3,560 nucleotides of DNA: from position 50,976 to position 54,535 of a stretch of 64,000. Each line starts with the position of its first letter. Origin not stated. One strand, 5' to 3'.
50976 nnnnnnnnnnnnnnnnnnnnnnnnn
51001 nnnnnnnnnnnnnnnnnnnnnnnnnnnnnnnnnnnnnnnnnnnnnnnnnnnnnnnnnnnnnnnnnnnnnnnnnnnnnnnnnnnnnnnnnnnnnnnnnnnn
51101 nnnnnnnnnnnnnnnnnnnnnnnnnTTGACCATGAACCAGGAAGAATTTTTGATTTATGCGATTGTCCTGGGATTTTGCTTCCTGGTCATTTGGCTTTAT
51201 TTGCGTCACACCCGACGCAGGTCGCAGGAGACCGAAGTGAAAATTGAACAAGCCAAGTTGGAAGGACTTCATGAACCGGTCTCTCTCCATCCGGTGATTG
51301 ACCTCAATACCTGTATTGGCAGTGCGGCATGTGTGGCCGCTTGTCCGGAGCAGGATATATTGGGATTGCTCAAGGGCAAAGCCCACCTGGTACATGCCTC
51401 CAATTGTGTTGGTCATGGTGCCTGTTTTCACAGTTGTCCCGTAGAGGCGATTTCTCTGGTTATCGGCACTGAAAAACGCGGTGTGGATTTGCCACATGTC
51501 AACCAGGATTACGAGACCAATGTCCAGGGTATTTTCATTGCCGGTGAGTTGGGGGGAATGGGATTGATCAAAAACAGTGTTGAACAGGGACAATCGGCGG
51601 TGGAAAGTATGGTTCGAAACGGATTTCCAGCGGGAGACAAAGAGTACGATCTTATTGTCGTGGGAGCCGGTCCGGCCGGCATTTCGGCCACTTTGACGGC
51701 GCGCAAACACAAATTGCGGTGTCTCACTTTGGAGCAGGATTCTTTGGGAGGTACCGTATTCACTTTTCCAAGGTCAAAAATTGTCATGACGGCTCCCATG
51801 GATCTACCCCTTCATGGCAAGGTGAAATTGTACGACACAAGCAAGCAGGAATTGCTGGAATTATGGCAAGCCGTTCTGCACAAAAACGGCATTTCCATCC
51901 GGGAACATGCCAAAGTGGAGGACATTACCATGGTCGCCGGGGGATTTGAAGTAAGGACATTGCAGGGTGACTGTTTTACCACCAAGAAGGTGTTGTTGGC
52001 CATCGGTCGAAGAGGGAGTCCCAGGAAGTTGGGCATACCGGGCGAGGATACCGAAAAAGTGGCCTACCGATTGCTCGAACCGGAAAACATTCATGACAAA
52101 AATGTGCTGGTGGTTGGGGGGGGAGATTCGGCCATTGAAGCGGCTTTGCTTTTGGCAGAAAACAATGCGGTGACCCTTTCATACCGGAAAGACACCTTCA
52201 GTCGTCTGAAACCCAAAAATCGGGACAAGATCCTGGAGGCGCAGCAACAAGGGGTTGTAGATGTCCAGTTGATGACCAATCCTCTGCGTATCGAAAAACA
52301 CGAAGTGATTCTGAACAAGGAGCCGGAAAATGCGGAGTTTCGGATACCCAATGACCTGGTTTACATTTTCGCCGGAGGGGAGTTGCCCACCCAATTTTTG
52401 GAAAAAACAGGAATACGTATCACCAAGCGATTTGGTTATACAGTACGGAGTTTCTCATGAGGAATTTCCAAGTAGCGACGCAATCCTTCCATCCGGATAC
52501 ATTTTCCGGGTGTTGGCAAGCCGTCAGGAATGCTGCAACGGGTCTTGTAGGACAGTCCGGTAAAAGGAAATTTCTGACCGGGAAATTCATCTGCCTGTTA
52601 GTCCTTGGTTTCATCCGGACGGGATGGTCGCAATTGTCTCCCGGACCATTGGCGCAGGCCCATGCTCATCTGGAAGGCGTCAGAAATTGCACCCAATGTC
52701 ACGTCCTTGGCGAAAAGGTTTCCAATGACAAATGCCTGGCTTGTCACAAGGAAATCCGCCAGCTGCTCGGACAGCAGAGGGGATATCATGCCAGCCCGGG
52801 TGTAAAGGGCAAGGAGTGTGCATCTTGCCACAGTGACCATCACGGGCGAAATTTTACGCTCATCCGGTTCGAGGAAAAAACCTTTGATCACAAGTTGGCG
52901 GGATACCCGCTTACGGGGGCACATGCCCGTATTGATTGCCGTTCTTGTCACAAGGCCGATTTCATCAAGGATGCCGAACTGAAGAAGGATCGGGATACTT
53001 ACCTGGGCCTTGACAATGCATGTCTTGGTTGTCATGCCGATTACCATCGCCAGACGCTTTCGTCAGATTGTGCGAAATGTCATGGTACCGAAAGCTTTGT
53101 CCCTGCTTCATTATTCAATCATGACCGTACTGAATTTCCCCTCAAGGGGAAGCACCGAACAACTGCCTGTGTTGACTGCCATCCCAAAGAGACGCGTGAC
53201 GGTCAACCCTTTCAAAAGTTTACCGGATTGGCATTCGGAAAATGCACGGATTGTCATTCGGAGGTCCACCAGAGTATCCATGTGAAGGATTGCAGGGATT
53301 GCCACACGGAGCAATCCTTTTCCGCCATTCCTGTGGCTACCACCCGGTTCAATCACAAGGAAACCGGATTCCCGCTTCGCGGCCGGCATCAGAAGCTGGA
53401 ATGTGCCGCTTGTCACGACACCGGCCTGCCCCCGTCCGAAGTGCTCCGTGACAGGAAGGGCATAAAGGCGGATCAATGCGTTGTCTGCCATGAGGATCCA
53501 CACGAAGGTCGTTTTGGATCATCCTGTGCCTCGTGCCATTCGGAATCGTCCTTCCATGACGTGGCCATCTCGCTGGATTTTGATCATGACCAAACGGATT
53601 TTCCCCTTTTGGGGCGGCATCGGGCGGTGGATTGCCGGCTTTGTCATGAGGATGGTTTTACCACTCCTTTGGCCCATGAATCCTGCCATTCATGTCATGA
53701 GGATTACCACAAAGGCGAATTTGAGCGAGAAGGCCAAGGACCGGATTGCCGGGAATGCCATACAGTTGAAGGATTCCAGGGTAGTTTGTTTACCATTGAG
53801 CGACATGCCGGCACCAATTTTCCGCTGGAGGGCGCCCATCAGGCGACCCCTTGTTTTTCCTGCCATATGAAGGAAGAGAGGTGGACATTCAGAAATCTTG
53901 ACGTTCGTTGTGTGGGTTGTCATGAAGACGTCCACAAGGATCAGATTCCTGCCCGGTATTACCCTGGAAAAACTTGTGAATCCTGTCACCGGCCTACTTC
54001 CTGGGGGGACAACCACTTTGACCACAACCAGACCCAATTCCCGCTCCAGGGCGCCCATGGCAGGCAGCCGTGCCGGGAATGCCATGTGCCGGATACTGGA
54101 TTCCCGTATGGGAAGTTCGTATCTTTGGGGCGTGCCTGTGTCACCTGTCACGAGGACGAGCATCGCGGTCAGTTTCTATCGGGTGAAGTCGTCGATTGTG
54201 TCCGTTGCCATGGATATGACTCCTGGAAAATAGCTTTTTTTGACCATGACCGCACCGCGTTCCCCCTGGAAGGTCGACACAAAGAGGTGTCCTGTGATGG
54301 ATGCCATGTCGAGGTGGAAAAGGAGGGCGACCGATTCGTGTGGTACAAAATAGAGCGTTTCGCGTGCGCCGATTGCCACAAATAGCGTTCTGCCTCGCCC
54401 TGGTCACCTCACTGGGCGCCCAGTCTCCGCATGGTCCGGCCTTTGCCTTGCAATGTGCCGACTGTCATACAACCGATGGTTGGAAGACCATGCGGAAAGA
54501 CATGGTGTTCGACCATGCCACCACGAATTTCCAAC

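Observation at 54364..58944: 61-haem secreted cytochrome with strictly modular architecture and enough conserved His for all-bis-His ligation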

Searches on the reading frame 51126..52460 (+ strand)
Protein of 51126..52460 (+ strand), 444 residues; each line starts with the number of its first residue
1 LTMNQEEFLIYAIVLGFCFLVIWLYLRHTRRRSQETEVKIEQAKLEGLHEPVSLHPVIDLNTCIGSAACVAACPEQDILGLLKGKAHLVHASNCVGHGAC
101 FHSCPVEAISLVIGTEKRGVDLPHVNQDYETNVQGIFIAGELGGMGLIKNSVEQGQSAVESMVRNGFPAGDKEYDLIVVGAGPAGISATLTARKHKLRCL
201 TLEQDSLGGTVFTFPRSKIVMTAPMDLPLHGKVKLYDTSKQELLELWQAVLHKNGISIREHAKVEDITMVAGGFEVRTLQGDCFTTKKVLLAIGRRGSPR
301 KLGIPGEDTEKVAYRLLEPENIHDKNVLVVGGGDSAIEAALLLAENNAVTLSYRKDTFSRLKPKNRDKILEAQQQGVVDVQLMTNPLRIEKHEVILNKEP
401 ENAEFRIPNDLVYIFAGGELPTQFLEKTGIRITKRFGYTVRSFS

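Call 5: search_protein_families(library=pfam, proteins=[window:51126-52460:+], max_evalue=0.01)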
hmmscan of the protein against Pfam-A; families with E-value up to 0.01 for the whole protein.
window:51126-52460:+ (444 aa): 21 families
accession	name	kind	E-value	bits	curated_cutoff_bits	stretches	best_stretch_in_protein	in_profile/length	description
PF13738.12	Pyr_redox_3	-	8.6e-39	134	30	1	177-432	1-281/305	Pyridine nucleotide-disulphide oxidoreductase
PF07992.20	Pyr_redox_2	-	7.1e-26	91.7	26.1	1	174-440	1-259/291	Pyridine nucleotide-disulphide oxidoreductase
PF03486.20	HI0933_like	-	1.2e-10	41.7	50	1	230-300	98-169/244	HI0933-like protein Rossmann domain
PF13237.11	Fer4_10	-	1.9e-10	40.9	25.5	1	55-105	1-53/53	4Fe-4S dicluster domain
PF12797.12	Fer4_2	-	3.1e-09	36.6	24.5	2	55-75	2-22/22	4Fe-4S binding domain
PF14697.11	Fer4_21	-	1.9e-08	34.7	35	1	57-110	2-58/59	4Fe-4S dicluster domain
PF00070.33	Pyr_redox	-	3.2e-07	31.2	22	1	326-393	1-70/82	Pyridine nucleotide-disulphide oxidoreductase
PF00890.30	FAD_binding_2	-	2.1e-06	27.7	20.4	1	175-209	1-36/414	FAD binding domain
PF12831.13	FAD_oxidored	-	3.2e-06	27.1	27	1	175-211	1-38/416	FAD dependent oxidoreductase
PF01134.28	GIDA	-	4.3e-06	26.5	22.1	0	175-202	1-28/391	Glucose inhibited division protein A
PF12838.12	Fer4_7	-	5.1e-06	27.3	27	1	62-108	1-52/52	4Fe-4S dicluster domain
PF13450.12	NAD_binding_8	-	5.4e-06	27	21.9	1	178-218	1-42/68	NAD(P)-binding Rossmann-like domain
PF01946.23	Thi4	-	1.1e-05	25.2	26.2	1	173-224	17-72/235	Thi4 family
PF12837.12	Fer4_6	-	4.3e-05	23.7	25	1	55-76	1-22/24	4Fe-4S binding domain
PF00037.32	Fer4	-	5.2e-05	23.3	21.1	0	89-110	3-24/24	4Fe-4S binding domain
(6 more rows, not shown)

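Call 6: search_protein_families(library=ncbifam, proteins=[window:51126-52460:+], max_evalue=0.01)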
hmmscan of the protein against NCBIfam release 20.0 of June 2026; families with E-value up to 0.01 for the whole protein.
window:51126-52460:+ (444 aa): 124 families (the best 25 are shown)
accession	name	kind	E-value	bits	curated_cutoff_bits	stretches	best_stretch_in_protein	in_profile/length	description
TIGR04018.1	Bthiol_YpdA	hypoth_equivalog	6e-44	150.1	339.9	1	175-435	1-264/316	YpdA family putative bacillithiol disulfide reductase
TIGR01292.1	TRX_reduct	equivalog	2.4e-20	72.5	343.45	1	174-432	1-249/300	thioredoxin-disulfide reductase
TIGR03143.1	AhpF_homolog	hypoth_equivalog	6.6e-17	61.3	687.65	1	172-438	3-262/555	putative alkyl hydroperoxide reductase F subunit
TIGR03140.1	AhpF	equivalog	9.9e-17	60.6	502.9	1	170-351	209-380/515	alkyl hydroperoxide reductase subunit F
NF009410.0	PRK12771.1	subfamily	1.3e-14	53.7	516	2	63-114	514-565/566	NAD(P)-binding protein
NF004776.0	PRK06116.1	equivalog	3.3e-14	52.7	480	2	243-433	95-280/450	glutathione-disulfide reductase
TIGR01350.1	lipoamide_DH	equivalog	1e-13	50.8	408.8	1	173-210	1-38/461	dihydrolipoyl dehydrogenase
NF003585.0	PRK05249.1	equivalog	1.7e-13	50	465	1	172-210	5-44/464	Si-specific NAD(P)(+) transhydrogenase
NF040770.1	hetero_SS_HdrA2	exception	2.1e-11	42.7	1100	1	47-116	563-630/777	CoB-CoM heterodisulfide reductase HdrA2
TIGR00275.1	TIGR00275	subfamily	2.7e-11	43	183.8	1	234-300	97-164/401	aminoacetone oxidase family FAD-binding enzyme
TIGR01944.1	rnfB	subfamily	2.3e-10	40.4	68.7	1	53-117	105-168/190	RnfABCDGE type electron transport complex subunit B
TIGR01424.1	gluta_reduc_2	equivalog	4.4e-10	38.7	606.05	1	242-441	91-286/446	glutathione-disulfide reductase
TIGR02053.1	MerA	equivalog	4.8e-10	39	454.45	1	174-435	1-285/465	mercury(II) reductase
NF005415.0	PRK06991.1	equivalog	6e-10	39.2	281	1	47-119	72-143/284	electron transport complex subunit RsxB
NF009454.0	PRK12814.1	equivalog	1e-09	37.3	916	1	287-395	280-393/657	putative NADPH-dependent glutamate synthase small subunit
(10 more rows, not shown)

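Call 48: search_solved_structures(query=window:51126-52457:+, max_evalue=0.00001)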
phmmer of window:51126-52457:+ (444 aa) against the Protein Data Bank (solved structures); distinct sequences matched with E-value up to 0.00001: 35.
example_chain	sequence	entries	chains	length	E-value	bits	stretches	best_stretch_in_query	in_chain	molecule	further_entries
7a76_A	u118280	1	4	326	3.8e-22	82.3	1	175-437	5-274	THIOREDOXIN REDUCTASE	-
7a7b_A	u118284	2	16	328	2.5e-17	66.4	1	175-437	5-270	YpdA family putative bacillithiol disulfide reductase Bdr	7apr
3ab1_A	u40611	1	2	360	8e-14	54.8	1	174-398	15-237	Ferredoxin--NADP reductase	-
5mh4_A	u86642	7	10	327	1.2e-13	54.3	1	162-358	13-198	Thioredoxin reductase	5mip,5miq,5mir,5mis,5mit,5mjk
2zbw_A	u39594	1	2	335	3.5e-13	52.7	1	174-393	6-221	Thioredoxin reductase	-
2q7v_A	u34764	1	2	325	6.6e-13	51.8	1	173-364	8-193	Thioredoxin reductase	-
5uth_A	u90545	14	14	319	4.2e-11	45.9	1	173-361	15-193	Thioredoxin reductase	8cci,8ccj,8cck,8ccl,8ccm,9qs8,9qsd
5twb_A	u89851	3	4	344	4.5e-11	45.8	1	175-359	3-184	Ferredoxin--NADP reductase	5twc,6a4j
3f8d_A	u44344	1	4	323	4.9e-11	45.6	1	170-432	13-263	Thioredoxin reductase (TrxB-3)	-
3f8p_A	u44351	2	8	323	6.2e-11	45.3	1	170-432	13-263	Thioredoxin reductase (TrxB-3)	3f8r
2a87_A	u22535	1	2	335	1.4e-10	44.1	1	174-380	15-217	Thioredoxin reductase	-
4zn0_A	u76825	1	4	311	1.6e-10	44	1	173-385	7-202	Thioredoxin reductase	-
5uwy_A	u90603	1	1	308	1.6e-10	43.9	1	173-359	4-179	Thioredoxin reductase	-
9xub_A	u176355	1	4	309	1.7e-10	43.9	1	175-378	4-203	Thioredoxin reductase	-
7aaw_A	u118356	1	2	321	2.2e-10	43.5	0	266-362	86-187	Thioredoxin reductase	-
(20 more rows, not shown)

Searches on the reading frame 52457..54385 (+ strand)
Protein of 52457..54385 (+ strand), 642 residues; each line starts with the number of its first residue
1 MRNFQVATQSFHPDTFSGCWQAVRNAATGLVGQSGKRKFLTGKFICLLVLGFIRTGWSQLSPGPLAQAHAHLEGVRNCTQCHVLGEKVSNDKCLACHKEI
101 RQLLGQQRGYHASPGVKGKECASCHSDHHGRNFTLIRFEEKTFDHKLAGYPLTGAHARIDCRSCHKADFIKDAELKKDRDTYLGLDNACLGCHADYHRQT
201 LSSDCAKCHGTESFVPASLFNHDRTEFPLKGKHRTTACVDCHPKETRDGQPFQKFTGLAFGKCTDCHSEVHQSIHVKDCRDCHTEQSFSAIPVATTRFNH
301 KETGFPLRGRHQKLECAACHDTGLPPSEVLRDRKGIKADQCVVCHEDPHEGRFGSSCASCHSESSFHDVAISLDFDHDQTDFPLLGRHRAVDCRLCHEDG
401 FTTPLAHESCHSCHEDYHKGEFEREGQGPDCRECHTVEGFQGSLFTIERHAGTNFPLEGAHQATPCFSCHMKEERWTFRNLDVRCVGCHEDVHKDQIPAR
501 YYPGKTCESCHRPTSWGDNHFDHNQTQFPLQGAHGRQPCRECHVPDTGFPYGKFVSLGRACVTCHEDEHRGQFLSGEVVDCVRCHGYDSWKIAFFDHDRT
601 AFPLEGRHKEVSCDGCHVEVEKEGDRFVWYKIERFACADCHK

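Call 5: search_protein_families(library=pfam, proteins=[window:52457-54385:+], max_evalue=0.01)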
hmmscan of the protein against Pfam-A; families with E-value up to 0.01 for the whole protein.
window:52457-54385:+ (642 aa): 5 families
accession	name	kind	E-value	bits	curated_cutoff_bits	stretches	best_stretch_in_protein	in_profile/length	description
PF14522.11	Cytochrome_C7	-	3.9e-23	81.5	24.8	4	503-566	12-67/67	Cytochrome c7 and related cytochrome c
PF14537.11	Cytochrom_c3_2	-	6.7e-19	68.6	25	2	558-642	6-79/79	Cytochrome c3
PF02085.21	Cytochrom_CIII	-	7.9e-10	39.4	22.9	0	69-130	28-87/101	Class III cytochrome C family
PF22113.1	Mtrc-MtrF_II-IV_dom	-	2.3e-07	30.9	30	0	88-245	4-166/176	Outer membrane cytochrome MtrC/MtrF-like, domains II/IV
PF12511.13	DUF3716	-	0.0033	17.7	22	1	307-363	6-50/59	Protein of unknown function (DUF3716)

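Call 6: search_protein_families(library=ncbifam, proteins=[window:52457-54385:+], max_evalue=0.01)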
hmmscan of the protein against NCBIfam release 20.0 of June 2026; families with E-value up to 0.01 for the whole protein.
window:52457-54385:+ (642 aa): 6 families
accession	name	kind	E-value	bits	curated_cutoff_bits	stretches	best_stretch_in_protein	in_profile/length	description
TIGR03508.1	decahem_SO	subfamily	8.3e-12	45.1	192.2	2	79-274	59-255/258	DmsE family decaheme c-type cytochrome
NF040968.1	FeS_ExtO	equivalog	1.2e-09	37.5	200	2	152-267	32-137/416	selenite/tellurite reduction operon b-type cytochrome iron-sulfur cluster-binding subunit ExtO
NF040967.1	cytc_ExtN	equivalog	2.4e-09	36.5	200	2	152-268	32-138/415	selenite/tellurite reduction operon c-type cytochrome ExtN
NF045713.1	CxxCH_16_HmcA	equivalog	1.3e-06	27.3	400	2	339-497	112-260/541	sulfate respiration complex hexadecaheme cytochrome HmcA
NF009258.0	PRK12615.1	equivalog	0.0059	16.5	325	0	578-608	18-48/171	galactose-6-phosphate isomerase subunit LacB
TIGR04257.1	nanowire_3heme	domain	0.007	16.5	40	1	158-209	23-74/75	c(7)-type cytochrome triheme domain-containing protein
